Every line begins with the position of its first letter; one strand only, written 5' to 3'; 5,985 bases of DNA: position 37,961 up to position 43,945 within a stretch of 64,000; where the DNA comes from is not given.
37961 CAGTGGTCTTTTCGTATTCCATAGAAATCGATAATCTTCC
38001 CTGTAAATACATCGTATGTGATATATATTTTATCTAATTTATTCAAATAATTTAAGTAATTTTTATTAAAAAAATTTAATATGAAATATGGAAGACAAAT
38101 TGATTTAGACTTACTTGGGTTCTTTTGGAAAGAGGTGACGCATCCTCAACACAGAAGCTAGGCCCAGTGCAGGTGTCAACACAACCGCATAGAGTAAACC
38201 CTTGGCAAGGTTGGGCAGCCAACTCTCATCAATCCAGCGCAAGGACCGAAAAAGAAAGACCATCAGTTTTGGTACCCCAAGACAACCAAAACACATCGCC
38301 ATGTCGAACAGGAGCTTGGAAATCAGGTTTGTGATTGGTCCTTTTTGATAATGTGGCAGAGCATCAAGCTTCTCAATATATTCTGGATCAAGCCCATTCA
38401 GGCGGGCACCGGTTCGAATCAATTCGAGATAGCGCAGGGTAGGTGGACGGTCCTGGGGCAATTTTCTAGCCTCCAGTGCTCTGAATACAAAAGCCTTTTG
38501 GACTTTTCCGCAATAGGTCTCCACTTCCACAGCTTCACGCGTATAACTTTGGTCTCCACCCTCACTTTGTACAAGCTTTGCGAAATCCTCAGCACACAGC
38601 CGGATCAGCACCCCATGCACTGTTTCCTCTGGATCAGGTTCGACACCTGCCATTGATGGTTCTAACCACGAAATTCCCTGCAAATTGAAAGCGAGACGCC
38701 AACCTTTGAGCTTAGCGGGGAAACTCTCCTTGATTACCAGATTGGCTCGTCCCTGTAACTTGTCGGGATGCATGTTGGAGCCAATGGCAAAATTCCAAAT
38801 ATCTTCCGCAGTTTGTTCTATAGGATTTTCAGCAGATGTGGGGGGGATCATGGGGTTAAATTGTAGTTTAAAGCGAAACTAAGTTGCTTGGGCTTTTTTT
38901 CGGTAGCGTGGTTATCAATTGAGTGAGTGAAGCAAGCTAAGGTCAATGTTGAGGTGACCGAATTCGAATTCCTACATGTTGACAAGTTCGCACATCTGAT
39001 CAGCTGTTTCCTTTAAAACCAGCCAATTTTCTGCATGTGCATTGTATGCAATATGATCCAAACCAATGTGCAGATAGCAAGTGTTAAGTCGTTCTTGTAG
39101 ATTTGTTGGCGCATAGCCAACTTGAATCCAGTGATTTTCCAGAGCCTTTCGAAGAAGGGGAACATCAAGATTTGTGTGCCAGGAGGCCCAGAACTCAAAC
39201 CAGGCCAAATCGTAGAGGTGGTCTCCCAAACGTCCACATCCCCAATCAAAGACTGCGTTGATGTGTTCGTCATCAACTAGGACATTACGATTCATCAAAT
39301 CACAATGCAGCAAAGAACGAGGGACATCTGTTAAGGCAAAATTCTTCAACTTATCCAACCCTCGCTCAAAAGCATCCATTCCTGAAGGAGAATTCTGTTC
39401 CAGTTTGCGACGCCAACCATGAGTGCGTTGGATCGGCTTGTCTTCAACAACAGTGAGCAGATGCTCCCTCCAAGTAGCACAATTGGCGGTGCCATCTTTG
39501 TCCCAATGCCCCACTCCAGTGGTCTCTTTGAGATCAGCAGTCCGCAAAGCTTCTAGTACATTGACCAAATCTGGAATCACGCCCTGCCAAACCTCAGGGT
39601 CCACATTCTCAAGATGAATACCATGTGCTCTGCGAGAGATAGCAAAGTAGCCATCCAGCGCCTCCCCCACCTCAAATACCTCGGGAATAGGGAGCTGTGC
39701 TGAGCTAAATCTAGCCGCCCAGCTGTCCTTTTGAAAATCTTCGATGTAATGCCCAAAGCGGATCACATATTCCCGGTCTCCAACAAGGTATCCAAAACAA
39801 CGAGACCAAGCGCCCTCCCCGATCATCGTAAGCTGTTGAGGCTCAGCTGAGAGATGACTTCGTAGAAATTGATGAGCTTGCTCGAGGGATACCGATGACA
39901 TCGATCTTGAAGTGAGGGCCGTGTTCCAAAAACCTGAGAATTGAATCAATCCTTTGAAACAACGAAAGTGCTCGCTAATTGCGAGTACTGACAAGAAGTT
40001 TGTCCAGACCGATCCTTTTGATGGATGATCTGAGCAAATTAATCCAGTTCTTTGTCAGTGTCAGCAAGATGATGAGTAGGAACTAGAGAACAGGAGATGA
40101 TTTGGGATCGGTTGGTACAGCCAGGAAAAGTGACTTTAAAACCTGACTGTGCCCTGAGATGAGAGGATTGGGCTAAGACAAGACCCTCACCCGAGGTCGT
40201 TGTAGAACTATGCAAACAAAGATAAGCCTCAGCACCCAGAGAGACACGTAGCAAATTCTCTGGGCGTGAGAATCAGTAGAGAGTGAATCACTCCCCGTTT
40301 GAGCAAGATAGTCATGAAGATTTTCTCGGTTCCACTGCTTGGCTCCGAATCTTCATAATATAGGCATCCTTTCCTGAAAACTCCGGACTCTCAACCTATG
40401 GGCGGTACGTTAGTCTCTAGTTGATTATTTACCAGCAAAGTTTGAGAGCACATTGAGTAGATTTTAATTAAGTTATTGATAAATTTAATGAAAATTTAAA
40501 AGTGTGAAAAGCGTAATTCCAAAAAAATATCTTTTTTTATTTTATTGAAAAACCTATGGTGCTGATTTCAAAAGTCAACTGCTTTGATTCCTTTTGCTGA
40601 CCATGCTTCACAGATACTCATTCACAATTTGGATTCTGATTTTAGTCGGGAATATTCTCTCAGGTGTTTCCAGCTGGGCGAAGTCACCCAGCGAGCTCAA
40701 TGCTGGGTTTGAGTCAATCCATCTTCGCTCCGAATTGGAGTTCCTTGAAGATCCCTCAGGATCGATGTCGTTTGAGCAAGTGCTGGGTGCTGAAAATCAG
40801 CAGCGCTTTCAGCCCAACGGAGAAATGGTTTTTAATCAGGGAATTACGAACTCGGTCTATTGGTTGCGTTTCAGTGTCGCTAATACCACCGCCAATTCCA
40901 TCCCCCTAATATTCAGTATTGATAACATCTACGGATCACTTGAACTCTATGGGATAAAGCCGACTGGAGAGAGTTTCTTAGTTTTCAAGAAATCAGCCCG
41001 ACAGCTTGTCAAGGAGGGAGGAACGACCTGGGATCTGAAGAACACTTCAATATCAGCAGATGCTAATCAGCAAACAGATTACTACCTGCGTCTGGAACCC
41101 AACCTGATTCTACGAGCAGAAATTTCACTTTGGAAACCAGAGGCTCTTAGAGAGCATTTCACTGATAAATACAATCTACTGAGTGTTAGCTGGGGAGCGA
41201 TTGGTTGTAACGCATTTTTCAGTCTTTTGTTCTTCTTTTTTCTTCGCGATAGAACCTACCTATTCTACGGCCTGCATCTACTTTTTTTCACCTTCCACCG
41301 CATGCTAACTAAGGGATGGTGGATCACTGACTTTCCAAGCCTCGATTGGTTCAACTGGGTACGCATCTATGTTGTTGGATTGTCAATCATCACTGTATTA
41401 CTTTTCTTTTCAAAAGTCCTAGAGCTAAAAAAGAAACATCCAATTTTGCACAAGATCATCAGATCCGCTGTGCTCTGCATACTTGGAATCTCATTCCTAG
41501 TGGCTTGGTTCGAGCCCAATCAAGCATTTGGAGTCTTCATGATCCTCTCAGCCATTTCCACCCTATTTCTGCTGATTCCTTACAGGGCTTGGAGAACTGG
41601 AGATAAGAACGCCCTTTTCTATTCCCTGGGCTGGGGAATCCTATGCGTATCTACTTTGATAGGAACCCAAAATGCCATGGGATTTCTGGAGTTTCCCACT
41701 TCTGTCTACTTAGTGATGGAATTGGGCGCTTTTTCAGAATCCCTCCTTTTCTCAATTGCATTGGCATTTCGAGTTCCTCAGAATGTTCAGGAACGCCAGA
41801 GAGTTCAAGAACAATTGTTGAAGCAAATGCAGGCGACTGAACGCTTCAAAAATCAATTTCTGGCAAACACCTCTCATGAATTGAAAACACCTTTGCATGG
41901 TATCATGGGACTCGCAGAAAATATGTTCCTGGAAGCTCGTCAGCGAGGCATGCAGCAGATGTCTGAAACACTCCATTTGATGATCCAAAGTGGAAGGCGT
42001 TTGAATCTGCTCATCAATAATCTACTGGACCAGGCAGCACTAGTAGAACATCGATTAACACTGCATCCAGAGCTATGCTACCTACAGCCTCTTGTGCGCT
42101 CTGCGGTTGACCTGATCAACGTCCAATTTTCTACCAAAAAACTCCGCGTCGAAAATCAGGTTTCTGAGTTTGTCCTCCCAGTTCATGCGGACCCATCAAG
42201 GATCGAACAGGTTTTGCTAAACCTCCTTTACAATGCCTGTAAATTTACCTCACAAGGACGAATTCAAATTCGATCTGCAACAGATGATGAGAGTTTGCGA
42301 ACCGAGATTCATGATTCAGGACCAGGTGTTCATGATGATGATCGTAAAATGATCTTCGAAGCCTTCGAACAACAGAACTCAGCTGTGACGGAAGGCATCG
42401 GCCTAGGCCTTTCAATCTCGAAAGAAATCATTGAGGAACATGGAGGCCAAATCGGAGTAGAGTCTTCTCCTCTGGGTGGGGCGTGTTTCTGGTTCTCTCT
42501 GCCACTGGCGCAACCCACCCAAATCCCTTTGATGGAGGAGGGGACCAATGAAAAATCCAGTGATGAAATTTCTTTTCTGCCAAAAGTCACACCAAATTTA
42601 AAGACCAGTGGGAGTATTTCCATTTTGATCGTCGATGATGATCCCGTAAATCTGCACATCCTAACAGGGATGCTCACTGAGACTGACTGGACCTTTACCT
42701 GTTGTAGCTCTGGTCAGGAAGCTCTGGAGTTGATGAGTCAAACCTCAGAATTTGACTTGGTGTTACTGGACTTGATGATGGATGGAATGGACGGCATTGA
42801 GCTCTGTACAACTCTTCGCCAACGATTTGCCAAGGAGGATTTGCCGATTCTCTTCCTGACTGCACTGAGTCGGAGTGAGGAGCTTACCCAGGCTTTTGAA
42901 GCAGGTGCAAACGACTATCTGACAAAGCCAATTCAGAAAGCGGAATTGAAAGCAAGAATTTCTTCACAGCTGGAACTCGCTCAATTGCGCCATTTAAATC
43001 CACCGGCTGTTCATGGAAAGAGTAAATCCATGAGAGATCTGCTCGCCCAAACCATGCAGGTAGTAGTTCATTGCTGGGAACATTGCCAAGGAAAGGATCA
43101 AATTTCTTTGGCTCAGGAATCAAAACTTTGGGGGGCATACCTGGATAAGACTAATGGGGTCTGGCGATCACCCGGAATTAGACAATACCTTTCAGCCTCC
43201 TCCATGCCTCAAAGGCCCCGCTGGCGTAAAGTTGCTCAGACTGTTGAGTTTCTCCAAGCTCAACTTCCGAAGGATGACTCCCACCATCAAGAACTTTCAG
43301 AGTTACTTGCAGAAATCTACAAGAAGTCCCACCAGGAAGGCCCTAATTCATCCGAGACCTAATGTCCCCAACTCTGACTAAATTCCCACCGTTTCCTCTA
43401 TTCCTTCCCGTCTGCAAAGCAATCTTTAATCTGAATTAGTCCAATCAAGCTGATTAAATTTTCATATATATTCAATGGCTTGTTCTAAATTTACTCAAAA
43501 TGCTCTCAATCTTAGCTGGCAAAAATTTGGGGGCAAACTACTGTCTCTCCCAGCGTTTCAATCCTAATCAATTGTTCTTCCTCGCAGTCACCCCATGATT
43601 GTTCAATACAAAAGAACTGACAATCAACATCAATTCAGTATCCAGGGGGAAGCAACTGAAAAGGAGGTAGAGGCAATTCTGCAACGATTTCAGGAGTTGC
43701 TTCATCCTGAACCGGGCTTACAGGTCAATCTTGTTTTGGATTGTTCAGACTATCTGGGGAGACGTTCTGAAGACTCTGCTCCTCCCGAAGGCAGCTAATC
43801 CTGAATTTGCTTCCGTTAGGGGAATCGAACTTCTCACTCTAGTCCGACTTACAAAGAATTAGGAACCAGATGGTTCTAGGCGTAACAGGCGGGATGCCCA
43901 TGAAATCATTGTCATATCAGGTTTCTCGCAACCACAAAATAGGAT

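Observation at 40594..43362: Orphan 7TM-DISM hybrid kinase carrying its own ChiS-type DNA-binding domain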

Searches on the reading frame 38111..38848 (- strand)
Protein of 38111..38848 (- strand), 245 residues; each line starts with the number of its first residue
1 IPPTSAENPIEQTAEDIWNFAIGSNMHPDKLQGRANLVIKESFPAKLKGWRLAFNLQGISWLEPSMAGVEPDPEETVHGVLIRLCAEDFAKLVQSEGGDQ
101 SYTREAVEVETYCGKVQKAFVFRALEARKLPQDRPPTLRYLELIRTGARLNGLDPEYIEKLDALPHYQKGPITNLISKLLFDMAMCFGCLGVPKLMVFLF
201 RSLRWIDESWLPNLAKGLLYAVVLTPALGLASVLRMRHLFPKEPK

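Call 87: search_protein_families(library=pfam, proteins=[window:38111-38848:-], max_evalue=0.01)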
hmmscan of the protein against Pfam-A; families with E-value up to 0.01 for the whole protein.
window:38111-38848:- (245 aa): 2 families
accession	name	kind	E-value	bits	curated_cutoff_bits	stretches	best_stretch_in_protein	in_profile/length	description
PF13772.11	AIG2_2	-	2.1e-07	31.7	27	1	77-161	2-83/83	AIG2-like family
PF06094.17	GGACT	-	4.6e-07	30.8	22.8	1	23-126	5-104/120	Gamma-glutamyl cyclotransferase, AIG2-like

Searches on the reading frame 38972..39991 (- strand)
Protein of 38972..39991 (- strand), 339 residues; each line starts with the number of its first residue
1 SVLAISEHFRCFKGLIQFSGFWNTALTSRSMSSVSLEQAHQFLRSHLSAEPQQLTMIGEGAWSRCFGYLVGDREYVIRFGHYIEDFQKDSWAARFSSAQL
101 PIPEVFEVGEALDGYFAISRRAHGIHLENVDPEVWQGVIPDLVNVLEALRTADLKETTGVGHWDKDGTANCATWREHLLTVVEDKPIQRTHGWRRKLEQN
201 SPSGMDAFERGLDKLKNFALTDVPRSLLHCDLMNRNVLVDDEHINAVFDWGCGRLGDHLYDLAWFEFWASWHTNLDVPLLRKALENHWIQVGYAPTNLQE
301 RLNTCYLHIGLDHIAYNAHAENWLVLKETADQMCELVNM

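Call 87: search_protein_families(library=pfam, proteins=[window:38972-39991:-], max_evalue=0.01)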
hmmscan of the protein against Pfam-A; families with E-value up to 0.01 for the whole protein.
window:38972-39991:- (339 aa): 1 family
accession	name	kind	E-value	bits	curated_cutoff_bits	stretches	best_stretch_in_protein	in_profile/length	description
PF01636.29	APH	-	4e-17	63.2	23.2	1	91-277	43-219/239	Phosphotransferase enzyme family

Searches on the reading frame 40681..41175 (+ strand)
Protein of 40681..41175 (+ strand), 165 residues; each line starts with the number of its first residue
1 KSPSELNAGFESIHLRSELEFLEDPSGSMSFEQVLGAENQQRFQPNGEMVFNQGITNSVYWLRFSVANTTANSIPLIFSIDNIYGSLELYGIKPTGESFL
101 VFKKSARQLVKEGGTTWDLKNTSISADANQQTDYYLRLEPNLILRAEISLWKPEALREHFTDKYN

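Call 98: search_solved_structures(query=window:40681-41175:+, max_evalue=1, show_alignments=0)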
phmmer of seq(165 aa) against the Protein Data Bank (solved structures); distinct sequences matched with E-value up to 1: 1.
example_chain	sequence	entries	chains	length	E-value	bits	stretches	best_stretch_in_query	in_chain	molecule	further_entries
3kom_A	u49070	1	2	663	0.86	13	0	78-154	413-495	Transketolase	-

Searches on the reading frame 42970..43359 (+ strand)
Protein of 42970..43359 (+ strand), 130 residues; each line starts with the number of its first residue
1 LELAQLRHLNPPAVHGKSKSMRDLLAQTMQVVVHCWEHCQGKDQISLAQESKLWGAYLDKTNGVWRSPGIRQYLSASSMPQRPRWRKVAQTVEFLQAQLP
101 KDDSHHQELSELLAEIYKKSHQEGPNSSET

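Call 5: search_protein_families(library=pfam, proteins=[window:42970-43359:+], max_evalue=10)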
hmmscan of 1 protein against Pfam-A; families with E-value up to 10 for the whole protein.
seq(130 aa): 0 families

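Call 6: search_solved_structures(query=window:42970-43359:+, max_evalue=10, show_alignments=3)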
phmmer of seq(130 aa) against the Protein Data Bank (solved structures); distinct sequences matched with E-value up to 10: 3.
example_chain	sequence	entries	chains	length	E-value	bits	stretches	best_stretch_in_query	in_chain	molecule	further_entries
7kpo_A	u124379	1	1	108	1.3e-10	44.8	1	17-97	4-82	Response regulator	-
7yvt_A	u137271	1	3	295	1.2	12.5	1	9-98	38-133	S-formylglutathione hydrolase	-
9kqp_9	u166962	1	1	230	1.5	12.3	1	41-88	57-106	Chlorophyll a-b binding protein, chloroplastic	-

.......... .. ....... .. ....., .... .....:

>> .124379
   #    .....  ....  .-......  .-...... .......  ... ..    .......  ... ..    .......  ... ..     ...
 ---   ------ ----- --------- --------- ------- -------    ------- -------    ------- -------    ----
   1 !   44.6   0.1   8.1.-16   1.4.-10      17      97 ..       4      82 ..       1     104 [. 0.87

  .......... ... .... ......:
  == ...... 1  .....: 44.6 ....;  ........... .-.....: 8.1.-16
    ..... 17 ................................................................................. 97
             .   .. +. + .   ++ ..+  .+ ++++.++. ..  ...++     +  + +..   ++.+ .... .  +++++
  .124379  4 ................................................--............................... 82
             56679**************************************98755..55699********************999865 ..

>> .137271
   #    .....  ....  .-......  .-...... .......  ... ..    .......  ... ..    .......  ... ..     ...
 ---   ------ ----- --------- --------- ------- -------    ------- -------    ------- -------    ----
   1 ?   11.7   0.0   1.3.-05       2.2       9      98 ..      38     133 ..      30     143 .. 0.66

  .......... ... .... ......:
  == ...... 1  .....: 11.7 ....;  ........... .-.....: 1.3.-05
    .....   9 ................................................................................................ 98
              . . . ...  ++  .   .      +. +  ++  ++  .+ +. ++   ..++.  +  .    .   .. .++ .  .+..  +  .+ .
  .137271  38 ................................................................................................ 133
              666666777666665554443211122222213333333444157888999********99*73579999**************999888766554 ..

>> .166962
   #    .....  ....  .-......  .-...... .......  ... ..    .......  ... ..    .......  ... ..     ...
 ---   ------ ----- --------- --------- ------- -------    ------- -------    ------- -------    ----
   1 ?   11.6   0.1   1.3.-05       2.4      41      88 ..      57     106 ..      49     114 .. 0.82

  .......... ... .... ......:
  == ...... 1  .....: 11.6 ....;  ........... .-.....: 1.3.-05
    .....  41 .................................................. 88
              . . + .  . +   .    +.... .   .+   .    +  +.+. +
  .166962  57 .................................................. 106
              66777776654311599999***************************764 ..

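Call 99: search_protein_families(library=ncbifam, proteins=[window:43000-43359:+], max_evalue=1)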
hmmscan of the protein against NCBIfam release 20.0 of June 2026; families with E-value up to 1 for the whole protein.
window:43000-43359:+ (120 aa): 0 families

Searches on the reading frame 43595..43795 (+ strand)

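Call 99: search_protein_families(library=ncbifam, proteins=[window:43595-43795:+], max_evalue=1)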
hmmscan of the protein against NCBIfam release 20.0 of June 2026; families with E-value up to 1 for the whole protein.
window:43595-43795:+ (67 aa): 1 family
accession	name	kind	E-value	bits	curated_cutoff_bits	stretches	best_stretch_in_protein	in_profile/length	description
TIGR02744.1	TrbI_Ftype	equivalog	0.17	12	83.65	1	3-37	37-72/112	type-F conjugative transfer system protein TrbI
